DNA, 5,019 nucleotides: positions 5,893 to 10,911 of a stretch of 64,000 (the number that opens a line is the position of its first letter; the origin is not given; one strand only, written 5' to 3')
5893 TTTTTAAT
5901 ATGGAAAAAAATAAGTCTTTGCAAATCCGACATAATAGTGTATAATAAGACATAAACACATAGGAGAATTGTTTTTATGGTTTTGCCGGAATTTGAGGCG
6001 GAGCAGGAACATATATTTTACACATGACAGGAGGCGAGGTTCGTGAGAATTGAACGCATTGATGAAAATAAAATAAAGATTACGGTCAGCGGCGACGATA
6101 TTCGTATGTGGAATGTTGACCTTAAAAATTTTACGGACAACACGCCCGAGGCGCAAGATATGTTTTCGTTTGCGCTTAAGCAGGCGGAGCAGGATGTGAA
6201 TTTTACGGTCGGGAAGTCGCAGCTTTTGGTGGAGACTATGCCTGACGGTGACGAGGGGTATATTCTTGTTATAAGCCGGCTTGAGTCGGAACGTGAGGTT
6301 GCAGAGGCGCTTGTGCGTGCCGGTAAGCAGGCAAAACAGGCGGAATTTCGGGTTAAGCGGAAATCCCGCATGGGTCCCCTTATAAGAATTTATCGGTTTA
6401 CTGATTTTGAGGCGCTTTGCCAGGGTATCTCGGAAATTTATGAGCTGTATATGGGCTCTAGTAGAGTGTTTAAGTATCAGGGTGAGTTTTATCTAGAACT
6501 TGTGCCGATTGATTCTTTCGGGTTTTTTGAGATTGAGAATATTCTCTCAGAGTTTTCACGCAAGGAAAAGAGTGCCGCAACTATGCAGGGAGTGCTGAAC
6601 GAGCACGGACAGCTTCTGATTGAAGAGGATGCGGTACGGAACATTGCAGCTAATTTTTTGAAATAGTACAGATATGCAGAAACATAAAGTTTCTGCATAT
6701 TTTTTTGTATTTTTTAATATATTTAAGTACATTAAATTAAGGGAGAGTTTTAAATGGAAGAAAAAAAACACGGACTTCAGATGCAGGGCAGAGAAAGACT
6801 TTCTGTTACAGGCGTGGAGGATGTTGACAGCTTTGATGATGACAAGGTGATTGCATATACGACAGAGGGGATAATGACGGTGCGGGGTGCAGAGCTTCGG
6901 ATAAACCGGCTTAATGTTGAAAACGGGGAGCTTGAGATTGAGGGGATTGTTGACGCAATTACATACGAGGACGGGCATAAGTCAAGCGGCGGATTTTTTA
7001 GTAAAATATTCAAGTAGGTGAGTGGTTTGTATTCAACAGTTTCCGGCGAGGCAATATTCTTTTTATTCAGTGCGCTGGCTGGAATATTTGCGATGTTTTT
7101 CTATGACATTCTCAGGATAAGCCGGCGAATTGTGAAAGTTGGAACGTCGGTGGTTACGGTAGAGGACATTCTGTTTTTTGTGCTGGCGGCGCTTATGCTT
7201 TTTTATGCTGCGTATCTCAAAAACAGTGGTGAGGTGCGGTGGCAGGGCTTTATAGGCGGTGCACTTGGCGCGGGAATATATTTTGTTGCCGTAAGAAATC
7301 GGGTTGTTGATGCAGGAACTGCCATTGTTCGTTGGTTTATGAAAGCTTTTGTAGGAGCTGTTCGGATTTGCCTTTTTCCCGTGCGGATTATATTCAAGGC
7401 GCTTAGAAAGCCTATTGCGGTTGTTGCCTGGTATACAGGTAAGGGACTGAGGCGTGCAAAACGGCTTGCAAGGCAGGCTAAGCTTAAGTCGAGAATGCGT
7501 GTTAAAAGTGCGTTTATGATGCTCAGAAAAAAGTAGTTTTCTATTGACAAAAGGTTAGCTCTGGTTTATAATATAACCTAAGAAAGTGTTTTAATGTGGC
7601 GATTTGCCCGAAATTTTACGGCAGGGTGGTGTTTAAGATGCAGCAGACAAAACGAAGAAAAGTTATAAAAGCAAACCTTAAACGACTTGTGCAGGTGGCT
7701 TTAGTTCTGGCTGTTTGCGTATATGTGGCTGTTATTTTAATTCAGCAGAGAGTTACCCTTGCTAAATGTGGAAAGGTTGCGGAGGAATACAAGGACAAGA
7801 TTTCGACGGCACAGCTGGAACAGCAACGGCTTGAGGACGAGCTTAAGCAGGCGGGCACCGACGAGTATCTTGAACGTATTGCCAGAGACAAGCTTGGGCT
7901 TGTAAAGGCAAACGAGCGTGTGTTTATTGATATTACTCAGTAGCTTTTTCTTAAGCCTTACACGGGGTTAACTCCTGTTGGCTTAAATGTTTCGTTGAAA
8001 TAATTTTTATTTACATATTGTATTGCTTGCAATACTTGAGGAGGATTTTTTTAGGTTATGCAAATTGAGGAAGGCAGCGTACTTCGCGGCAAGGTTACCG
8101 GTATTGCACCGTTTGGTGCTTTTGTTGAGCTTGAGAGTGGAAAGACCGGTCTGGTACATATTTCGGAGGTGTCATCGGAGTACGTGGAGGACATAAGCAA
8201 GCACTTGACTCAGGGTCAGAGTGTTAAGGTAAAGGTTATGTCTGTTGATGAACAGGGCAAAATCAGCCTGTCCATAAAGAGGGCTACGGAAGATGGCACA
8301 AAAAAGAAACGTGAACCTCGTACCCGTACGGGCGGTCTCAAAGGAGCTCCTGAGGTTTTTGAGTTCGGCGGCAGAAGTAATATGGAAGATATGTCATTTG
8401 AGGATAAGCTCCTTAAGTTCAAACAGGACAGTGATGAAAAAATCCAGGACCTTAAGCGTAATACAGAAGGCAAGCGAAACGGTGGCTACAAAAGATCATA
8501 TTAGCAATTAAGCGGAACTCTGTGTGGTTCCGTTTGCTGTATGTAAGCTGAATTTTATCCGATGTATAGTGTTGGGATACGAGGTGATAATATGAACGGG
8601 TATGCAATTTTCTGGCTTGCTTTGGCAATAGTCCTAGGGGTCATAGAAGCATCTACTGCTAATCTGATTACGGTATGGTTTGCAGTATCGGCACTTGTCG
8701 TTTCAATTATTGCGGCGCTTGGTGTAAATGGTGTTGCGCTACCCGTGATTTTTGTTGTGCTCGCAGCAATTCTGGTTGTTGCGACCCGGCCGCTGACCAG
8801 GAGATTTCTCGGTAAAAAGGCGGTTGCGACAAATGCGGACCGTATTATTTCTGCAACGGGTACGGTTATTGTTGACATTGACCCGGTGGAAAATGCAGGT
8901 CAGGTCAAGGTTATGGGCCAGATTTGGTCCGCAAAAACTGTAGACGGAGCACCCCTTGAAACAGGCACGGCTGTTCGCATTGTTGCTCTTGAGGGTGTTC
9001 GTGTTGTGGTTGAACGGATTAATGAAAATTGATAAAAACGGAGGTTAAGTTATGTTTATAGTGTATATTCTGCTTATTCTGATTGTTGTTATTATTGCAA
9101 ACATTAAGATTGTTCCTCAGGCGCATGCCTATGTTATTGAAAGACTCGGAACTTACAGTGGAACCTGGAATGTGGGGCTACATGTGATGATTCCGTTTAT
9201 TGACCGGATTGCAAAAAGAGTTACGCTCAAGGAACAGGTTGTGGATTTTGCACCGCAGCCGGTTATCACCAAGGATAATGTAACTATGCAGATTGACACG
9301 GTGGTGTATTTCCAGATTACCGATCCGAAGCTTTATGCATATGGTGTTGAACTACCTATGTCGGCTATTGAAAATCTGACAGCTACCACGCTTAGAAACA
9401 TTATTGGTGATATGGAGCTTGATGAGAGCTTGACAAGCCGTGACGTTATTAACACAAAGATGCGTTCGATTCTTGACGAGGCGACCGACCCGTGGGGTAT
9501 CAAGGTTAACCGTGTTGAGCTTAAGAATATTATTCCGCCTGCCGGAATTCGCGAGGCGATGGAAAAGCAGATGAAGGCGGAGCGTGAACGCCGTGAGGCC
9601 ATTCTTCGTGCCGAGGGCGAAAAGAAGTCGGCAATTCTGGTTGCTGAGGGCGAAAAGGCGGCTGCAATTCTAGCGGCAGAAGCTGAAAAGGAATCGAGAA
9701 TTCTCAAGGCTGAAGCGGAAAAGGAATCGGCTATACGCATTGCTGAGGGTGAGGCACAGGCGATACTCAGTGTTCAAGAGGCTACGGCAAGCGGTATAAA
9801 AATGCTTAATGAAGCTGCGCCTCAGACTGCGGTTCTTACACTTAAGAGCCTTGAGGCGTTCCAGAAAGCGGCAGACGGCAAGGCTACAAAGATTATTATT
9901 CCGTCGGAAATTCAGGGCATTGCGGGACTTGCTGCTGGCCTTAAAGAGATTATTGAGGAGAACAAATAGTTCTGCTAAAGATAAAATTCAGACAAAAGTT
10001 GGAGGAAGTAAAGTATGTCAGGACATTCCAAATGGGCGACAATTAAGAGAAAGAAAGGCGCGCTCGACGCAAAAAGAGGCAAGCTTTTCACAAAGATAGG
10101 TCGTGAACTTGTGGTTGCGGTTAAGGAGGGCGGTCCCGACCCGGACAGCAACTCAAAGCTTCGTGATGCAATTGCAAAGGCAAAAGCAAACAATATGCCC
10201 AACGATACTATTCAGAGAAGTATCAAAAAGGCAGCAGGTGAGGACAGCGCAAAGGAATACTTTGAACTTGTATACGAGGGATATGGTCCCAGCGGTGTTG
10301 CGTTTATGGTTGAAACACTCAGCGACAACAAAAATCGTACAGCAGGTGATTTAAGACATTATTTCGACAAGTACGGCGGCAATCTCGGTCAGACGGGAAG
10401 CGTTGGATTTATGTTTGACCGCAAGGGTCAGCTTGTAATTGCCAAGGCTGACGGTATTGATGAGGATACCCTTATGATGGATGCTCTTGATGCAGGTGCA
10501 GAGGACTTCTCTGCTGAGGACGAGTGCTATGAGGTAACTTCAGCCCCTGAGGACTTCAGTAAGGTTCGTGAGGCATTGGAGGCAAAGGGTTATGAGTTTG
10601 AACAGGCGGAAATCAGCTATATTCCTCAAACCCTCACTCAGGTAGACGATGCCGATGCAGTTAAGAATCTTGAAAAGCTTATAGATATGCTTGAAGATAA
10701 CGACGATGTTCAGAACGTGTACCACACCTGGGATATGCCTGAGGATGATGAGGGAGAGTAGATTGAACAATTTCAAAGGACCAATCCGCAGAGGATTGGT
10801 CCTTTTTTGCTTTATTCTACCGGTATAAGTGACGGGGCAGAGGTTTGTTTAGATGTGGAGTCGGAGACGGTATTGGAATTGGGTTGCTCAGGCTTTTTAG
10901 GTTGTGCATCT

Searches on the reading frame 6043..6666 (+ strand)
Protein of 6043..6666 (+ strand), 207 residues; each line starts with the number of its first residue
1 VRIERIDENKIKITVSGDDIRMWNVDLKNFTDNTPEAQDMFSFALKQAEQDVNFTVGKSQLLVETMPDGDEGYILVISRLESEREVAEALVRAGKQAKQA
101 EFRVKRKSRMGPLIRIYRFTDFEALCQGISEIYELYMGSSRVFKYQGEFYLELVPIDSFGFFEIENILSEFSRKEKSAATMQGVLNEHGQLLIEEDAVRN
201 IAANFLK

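Call 36: search_protein_families(library=pfam, proteins=[window:6043-6666:+], max_evalue=0.001)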
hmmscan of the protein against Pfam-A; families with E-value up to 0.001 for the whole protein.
window:6043-6666:+ (207 aa): 1 family
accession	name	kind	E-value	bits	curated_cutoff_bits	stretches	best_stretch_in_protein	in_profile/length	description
PF05389.17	MecA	-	6.9e-31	108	22.5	1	1-200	1-220/221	Negative regulator of genetic competence (MecA)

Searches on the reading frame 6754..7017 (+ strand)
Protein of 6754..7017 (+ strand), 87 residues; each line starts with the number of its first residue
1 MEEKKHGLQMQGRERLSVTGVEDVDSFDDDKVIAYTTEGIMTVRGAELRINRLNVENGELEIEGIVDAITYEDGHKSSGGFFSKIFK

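Call 36: search_protein_families(library=pfam, proteins=[window:6754-7017:+], max_evalue=0.001)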
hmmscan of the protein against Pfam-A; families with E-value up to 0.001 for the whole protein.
window:6754-7017:+ (87 aa): 1 family
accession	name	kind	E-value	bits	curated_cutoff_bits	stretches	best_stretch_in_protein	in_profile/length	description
PF07873.16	YabP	-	2.1e-20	72.7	27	1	6-71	1-64/64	YabP family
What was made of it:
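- Checked: Call 36. yabP (6754-7017), yabQ (7018-7536) and divIC are present.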

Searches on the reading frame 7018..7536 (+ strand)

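Call 36: search_protein_families(library=pfam, proteins=[window:7018-7536:+], max_evalue=0.001)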
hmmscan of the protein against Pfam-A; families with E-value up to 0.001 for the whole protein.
window:7018-7536:+ (172 aa): 1 family
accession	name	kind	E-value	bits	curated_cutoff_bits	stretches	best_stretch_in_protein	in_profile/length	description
PF09578.15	Spore_YabQ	-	5e-18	65.5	27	1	15-91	1-77/79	Spore cortex protein YabQ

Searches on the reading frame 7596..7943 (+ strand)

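Call 36: search_protein_families(library=pfam, proteins=[window:7596-7943:+], max_evalue=0.001)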
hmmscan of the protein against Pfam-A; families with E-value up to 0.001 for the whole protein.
window:7596-7943:+ (115 aa): 1 family
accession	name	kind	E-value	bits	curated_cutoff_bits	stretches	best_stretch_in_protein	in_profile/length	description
PF04977.20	DivIC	-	6.1e-13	48.8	28.9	1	37-113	1-78/80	Septum formation initiator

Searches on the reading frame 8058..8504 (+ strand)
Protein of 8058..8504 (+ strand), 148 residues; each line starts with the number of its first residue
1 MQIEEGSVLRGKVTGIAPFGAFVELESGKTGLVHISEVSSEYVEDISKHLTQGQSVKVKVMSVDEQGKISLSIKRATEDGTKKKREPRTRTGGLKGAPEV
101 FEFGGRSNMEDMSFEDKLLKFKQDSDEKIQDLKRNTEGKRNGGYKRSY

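Call 46: search_protein_families(library=pfam, proteins=[window:8058-8504:+], max_evalue=0.01)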
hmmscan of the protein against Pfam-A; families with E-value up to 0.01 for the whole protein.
window:8058-8504:+ (148 aa): 3 families
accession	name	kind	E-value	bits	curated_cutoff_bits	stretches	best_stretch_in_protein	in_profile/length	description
PF00575.29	S1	-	2.3e-21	76.4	22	1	3-74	2-74/74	S1 RNA binding domain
PF23459.1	S1_RRP5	-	2.4e-09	38.1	27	1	3-66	1-64/72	RRP5 S1 domain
PF24685.1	OB_RRP5_4th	-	0.00036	20.9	31.5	1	22-63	27-71/92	RRP5 OB-fold domain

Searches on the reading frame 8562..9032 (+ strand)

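Call 11: search_protein_families(library=ncbifam, proteins=[window:8562-9032:+], max_evalue=0.001)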
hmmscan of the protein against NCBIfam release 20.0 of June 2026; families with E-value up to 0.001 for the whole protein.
window:8562-9032:+ (156 aa): 0 families

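Call 46: search_protein_families(library=pfam, proteins=[window:8562-9032:+], max_evalue=0.01)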
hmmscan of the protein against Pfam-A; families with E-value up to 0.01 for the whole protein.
window:8562-9032:+ (156 aa): 1 family
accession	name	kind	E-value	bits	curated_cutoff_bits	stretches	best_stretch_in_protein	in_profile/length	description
PF01957.25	NfeD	-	2.1e-14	53.9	29.1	1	92-152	1-57/57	NfeD-like C-terminal, partner-binding domain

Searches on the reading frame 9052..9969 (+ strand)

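Call 11: search_protein_families(library=ncbifam, proteins=[window:9052-9969:+], max_evalue=0.001)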
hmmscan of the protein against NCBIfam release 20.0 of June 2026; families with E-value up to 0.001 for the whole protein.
window:9052-9969:+ (305 aa): 4 families
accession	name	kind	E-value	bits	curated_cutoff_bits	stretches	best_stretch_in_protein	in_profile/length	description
TIGR01933.1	hflK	equivalog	2.8e-31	108.9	159.4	1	18-226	1-211/261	FtsH protease activity modulator HflK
NF008181.0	PRK10930.1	equivalog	1.2e-16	60.5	660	1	4-229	81-310/419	FtsH protease activity modulator HflK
TIGR01932.1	hflC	equivalog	1.5e-16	60.1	134.4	2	3-130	5-143/318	protease modulator HflC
NF008259.0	PRK11029.1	equivalog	1.6e-09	37.2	427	1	134-231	187-284/334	protease modulator HflC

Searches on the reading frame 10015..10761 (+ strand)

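Call 11: search_protein_families(library=ncbifam, proteins=[window:10015-10761:+], max_evalue=0.001)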
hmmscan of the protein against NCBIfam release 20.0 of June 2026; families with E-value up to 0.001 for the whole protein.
window:10015-10761:+ (248 aa): 3 families
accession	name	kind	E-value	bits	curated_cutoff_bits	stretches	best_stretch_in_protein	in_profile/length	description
NF001030.0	PRK00110.1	equivalog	3.9e-106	354.2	243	1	1-244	1-239/245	YebC/PmpR family DNA-binding transcriptional regulator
TIGR01033.1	TIGR01033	subfamily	8.4e-97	323.6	208.75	1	1-238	1-236/238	YebC/PmpR family DNA-binding transcriptional regulator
NF009044.0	PRK12378.1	subfamily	1.5e-84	283.4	196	1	6-240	4-237/239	YebC/PmpR family DNA-binding transcriptional regulator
